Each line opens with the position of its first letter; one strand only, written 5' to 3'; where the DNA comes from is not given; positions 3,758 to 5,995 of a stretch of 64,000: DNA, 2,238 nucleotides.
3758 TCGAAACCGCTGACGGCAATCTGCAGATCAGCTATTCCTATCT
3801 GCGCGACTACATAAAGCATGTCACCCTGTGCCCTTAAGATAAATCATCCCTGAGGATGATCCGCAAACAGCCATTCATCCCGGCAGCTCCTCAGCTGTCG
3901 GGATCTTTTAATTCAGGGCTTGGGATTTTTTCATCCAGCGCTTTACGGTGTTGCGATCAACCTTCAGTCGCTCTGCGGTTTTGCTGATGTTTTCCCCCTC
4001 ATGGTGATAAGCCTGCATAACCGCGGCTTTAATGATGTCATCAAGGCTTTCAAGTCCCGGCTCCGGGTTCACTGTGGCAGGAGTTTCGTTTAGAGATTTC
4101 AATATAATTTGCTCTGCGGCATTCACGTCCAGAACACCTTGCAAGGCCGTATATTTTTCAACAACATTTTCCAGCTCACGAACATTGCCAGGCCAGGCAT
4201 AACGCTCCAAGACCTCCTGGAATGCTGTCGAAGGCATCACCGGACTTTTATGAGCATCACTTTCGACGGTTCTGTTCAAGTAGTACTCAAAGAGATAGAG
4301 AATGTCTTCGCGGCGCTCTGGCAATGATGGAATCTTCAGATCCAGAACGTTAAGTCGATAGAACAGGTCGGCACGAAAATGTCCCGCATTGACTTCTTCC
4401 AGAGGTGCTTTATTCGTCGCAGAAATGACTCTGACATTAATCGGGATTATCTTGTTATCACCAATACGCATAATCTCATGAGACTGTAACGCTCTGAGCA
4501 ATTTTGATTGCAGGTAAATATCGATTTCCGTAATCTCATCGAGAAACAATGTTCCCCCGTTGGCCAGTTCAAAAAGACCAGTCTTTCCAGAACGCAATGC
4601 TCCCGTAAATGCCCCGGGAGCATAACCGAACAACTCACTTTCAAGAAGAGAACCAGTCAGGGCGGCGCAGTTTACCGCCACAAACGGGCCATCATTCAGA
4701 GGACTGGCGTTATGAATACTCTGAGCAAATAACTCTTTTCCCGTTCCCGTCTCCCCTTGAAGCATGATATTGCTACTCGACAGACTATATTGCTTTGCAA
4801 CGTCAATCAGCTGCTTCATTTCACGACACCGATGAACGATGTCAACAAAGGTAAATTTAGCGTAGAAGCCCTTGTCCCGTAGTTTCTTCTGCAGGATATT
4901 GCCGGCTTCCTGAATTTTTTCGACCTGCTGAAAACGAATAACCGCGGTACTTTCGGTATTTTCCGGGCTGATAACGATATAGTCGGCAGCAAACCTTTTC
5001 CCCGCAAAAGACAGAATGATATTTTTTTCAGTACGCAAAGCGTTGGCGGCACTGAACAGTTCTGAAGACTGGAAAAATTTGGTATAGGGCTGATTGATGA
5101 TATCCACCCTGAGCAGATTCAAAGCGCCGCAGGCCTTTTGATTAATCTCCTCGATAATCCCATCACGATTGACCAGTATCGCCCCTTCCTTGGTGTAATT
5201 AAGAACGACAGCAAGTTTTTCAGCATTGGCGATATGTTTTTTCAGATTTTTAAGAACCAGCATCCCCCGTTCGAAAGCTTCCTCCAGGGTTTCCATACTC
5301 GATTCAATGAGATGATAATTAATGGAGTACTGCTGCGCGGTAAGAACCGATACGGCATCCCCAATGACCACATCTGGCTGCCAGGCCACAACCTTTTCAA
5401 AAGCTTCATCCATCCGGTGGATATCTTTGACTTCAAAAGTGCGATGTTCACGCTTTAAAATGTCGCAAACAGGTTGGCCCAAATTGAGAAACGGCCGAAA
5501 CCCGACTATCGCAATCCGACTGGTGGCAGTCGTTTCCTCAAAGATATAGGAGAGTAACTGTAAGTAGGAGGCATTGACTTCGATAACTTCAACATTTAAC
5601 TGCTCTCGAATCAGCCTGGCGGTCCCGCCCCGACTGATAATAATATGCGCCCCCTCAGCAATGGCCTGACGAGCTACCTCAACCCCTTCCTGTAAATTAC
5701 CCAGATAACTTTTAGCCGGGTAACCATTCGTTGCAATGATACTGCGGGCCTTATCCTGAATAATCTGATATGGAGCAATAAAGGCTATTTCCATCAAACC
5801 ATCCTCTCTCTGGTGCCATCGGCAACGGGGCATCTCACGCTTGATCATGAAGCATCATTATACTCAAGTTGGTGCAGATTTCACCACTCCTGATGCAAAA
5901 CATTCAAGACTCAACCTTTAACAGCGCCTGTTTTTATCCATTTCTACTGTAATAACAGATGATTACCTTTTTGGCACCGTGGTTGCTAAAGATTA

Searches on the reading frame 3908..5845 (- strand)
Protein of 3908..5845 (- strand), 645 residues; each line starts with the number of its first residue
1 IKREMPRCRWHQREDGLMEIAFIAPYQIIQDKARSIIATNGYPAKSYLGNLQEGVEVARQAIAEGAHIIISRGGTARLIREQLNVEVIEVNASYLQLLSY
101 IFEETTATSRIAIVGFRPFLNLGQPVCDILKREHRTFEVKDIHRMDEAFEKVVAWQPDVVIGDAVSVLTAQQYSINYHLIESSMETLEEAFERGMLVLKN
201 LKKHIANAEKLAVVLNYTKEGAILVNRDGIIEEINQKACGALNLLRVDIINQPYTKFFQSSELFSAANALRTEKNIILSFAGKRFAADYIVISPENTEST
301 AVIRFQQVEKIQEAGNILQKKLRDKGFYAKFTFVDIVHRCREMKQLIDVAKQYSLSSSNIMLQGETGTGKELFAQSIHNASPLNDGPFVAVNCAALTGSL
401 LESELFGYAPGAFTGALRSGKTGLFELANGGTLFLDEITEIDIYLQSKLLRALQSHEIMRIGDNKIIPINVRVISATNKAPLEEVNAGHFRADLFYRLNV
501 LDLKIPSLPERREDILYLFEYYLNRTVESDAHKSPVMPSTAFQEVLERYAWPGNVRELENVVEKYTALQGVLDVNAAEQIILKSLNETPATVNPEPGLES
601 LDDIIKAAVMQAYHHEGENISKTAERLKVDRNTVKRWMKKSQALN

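Call 15: search_protein_families(library=pfam, proteins=[window:3908-5845:-], max_evalue=0.00001)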
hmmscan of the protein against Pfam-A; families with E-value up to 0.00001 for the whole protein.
window:3908-5845:- (645 aa): 6 families
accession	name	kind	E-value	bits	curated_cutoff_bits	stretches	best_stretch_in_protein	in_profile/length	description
PF00158.32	Sigma54_activat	-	1.6e-63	213.9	20.2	1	337-503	2-167/168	Sigma-54 interaction domain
PF06506.16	PrpR_N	-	8.3e-32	110.5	29.1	1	47-199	10-162/167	Propionate catabolism activator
PF14532.12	Sigma54_activ_2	-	8.3e-16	58.9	25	1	343-508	7-138/138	Sigma-54 interaction domain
PF25601.1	AAA_lid_14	-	8.4e-15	54.8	27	1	510-569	2-60/87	AAA+ ATPase lid domain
PF07728.20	AAA_5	-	4.3e-06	27.2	22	0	359-484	1-127/139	AAA domain (dynein-related subfamily)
PF01078.27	Mg_chelatase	-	5.4e-06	26.4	20.3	0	412-485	89-164/207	Magnesium chelatase, subunit ChlI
